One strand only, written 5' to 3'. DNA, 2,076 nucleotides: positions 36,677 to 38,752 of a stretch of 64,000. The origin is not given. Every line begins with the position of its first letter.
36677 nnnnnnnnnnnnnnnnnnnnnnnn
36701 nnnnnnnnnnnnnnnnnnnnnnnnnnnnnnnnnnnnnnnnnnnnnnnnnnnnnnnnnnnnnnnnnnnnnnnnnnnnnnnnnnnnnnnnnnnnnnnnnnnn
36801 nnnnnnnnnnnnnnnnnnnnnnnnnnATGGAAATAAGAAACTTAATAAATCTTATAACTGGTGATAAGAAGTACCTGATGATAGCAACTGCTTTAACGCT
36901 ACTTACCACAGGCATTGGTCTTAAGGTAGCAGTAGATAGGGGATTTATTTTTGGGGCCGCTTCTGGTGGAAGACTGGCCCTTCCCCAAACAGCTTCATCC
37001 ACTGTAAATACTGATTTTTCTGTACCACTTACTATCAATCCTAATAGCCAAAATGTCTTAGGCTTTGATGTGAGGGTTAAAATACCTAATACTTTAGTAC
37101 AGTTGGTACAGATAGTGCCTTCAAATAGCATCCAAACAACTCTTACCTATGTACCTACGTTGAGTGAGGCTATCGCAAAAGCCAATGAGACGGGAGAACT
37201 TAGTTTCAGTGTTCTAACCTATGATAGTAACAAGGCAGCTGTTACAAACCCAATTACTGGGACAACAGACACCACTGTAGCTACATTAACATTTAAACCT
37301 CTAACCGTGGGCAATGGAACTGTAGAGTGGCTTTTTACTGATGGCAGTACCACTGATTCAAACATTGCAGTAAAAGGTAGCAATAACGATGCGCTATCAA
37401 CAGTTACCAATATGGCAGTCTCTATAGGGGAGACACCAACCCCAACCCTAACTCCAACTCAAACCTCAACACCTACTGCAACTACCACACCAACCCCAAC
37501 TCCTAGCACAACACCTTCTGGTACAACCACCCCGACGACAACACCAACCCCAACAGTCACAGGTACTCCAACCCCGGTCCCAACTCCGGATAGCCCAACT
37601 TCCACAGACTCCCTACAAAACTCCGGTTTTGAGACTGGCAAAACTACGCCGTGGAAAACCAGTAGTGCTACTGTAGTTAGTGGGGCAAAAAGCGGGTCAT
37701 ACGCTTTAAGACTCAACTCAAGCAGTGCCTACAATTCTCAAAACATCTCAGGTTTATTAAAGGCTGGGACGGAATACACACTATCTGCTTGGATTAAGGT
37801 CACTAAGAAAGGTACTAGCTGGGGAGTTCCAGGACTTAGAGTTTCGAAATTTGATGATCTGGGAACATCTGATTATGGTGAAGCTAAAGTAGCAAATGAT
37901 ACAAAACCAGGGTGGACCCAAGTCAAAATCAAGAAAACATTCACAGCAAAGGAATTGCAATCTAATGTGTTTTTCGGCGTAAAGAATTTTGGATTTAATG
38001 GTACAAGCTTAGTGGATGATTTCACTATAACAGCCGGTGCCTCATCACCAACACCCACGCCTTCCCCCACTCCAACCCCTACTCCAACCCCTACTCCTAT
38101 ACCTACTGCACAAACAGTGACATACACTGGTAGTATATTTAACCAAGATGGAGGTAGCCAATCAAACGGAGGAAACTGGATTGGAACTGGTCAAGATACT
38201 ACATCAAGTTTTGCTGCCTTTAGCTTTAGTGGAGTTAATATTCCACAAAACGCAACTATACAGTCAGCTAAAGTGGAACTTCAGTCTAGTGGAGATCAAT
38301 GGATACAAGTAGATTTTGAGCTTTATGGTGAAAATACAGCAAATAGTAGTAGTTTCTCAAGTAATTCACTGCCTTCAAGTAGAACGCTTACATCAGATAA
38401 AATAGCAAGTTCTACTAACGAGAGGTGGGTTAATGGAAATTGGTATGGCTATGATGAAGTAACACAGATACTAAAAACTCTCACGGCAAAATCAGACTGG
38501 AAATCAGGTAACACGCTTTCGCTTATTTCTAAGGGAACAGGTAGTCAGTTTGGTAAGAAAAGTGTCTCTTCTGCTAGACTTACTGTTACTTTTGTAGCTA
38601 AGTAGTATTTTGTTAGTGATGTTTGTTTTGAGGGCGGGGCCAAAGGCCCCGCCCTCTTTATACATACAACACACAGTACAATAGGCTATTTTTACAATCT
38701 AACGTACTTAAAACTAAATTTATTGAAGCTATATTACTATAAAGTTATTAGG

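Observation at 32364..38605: Adjacent, overlapping genes encode a dockerin-bearing GH5-like enzyme and a cohesin/CBM scaffold: a minimal cellulosome-like pair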

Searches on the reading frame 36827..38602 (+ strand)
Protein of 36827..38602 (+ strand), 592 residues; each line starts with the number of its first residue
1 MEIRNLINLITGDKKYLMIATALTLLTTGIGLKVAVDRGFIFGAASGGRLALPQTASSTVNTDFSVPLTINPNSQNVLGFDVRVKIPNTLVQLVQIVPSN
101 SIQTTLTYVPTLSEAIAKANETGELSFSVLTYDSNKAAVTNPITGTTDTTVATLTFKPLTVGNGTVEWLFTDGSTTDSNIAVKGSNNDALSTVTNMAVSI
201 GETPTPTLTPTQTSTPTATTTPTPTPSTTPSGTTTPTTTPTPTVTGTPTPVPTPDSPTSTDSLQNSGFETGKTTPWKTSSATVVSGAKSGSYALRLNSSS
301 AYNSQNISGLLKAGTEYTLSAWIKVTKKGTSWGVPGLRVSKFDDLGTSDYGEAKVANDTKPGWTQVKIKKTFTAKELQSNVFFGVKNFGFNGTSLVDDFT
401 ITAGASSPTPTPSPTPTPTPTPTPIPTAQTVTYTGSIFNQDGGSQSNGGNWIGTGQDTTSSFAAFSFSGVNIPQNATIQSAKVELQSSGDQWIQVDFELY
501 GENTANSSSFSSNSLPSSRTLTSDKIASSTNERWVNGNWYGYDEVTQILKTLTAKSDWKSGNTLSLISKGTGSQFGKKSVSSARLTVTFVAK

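Call 3: search_protein_families(library=pfam, proteins=[window:36827-38602:+], max_evalue=1)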
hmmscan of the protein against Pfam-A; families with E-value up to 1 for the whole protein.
window:36827-38602:+ (592 aa): 2 families
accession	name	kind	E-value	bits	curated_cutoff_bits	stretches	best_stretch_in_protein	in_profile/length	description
PF02018.23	CBM_4_9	-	1.9e-06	28.7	25.9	1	262-375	3-119/136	Carbohydrate binding domain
PF05887.16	Trypan_PARP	-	0.076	13.4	100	0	406-430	59-115/134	Procyclic acidic repetitive protein (PARP)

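Call 4: search_protein_families(library=ncbifam, proteins=[window:36827-38602:+], max_evalue=1)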
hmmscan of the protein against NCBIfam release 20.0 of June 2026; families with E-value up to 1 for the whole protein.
window:36827-38602:+ (592 aa): 9 families
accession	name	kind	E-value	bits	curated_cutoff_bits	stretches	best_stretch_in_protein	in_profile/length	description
NF033675.1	NTTRR-F1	subfamily_domain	8.6e-07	29.2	70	1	260-326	3-70/155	NTTRR-F1 domain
NF052434.1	Mep72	equivalog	1.3e-05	24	645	1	254-372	426-546/573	biofilm-associated metzincin protease Mep72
NF048003.1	GTA_spike_fiber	domain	1.4e-05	25.7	36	1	257-410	4-172/182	phage head spike fiber domain-containing protein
NF052345.1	S_layer_anammox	exception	0.00058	17.3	1400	1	393-506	1269-1398/1596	Kustd1514 family S-layer glycoprotein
NF033845.1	MSCRAMM_ClfB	exception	0.0022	16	999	1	407-507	557-654/871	MSCRAMM family adhesin clumping factor ClfB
NF037973.1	metallo_SslE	exception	0.0044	14.4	3000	1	407-449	61-104/1519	lipoprotein metalloprotease SslE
NF033186.1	internalin_K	exception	0.0055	15.2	1100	1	401-429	511-539/604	class 1 internalin InlK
NF008084.0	PRK10819.1-5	equivalog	0.13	12.1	315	1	196-258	51-112/249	TonB system transport protein TonB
NF033761.1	gliding_GltJ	equivalog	0.18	10.9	450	1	158-264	380-488/671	adventurous gliding motility protein GltJ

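Call 9: search_solved_structures(query=window:36827-38602:+, max_evalue=10, show_alignments=2)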
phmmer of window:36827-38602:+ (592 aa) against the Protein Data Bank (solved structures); distinct sequences matched with E-value up to 10: 13.
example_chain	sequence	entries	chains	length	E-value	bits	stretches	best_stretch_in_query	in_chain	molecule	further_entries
8xmz_A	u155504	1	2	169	0.12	14.2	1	262-335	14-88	T9SS C-terminal target domain-containing protein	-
3oea_A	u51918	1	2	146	0.14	14.1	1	262-329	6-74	S-layer associated multidomain endoglucanase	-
2zew_A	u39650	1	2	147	0.15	14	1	262-329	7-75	S-layer associated multidomain endoglucanase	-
2zex_A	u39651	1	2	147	0.15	14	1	262-329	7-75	S-layer associated multidomain endoglucanase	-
3oeb_A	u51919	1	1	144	0.15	14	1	263-329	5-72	S-layer associated multidomain endoglucanase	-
2zey_A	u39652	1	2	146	0.15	13.9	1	263-329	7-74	S-layer associated multidomain endoglucanase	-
2j4m_A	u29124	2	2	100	0.18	13.7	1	487-542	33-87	ENDOGLUCANASE 45A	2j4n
2xom_A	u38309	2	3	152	0.45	12.3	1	258-323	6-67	ARABINOGALACTAN ENDO-1,4-BETA-GALACTOSIDASE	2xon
23px_A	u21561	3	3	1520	0.95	11.3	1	367-429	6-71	Putative lipoprotein AcfD homolog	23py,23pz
5byw_A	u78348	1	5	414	1.2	11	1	400-473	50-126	Endoglucanase H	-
7un6_A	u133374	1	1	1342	1.5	10.7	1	215-272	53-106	(E3-independent) E2 ubiquitin-conjugating enzyme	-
4u3a_A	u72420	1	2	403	1.5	10.6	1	400-473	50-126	Endoglucanase H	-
4u5i_A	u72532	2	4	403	1.6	10.5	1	400-473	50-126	Endoglucanase H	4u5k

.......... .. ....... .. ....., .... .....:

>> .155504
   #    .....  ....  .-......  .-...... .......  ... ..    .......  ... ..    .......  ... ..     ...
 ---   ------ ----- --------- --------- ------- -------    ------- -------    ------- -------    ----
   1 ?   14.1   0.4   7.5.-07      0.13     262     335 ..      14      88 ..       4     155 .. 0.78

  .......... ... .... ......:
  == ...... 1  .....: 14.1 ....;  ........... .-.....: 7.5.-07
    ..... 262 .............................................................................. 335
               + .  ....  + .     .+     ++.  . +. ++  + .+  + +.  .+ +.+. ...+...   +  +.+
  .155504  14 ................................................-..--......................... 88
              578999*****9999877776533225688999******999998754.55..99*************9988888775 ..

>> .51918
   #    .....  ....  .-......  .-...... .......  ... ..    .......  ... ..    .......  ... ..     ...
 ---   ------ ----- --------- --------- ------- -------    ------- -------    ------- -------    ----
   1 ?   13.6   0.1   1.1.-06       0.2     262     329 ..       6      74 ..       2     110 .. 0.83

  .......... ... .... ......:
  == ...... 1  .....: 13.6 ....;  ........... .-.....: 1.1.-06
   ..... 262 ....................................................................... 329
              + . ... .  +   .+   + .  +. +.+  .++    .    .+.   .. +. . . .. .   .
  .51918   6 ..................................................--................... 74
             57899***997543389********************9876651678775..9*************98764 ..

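Call 18: find_encoding_contigs(protein=window:36827-38602:+, flank=10000, max_places=6)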
Protein window:36827-38602:+ (592 aa): no gene with exactly this product is on record in the collection.

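Call 26: search_protein_families(library=pfam, alignment_id=A1, max_evalue=0.01)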
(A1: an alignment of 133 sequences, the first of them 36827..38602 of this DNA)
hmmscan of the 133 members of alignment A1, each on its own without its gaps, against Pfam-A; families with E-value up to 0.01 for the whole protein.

A. member 1, window:36827-38602:+ (592 aa): 1 family
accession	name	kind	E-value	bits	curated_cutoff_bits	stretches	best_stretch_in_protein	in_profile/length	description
PF02018.23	CBM_4_9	-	1.9e-06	28.7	25.9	1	262-375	3-119/136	Carbohydrate binding domain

B. families by the number of members that match (of 133 scanned): 45 families (the first 25 are shown)
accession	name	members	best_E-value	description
PF00963.24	Cohesin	84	1.3e-20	Cohesin domain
PF00404.24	Dockerin_1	32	2.6e-13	Dockerin type I domain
PF02018.23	CBM_4_9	7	3.9e-09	Carbohydrate binding domain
PF17957.7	Big_7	4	1.2e-21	Bacterial Ig domain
PF13620.12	CarboxypepD_reg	4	3.1e-12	Carboxypeptidase regulatory-like domain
PF13517.12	FG-GAP_3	3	0.0013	FG-GAP-like repeat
PF00036.39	EF-hand_1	3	0.0032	EF hand domain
PF07691.17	PA14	2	3.4e-29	PA14 domain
PF24517.2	CBM96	2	1.4e-28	Carbohydrate-binding module family 96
PF16656.11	Pur_ac_phosph_N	2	6.5e-13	Purple acid Phosphatase, N-terminal domain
PF16841.11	CBM60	2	1.5e-12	Ca-dependent carbohydrate-binding module xylan-binding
PF00041.27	fn3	2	1.3e-11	Fibronectin type III domain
PF10528.15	GLEYA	2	4.5e-08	GLEYA domain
PF13860.13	FlgD_ig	2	7.4e-08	FlgD Ig-like domain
PF00746.26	Gram_pos_anchor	2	5.1e-05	LPXTG cell wall anchor motif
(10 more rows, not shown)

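Call 90: find_related_loci(query=window:36827-38602:+, collection=metagenome_contigs, flank=9000)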
Query window:36827-38602:+ (592 aa) in metagenome_contigs; peptide patterns used: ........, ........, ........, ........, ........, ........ (x = any residue, [..] = any of these).
598 stretches matched a pattern, but none encodes a relative of the query by tblastn (E <= 1e-3).
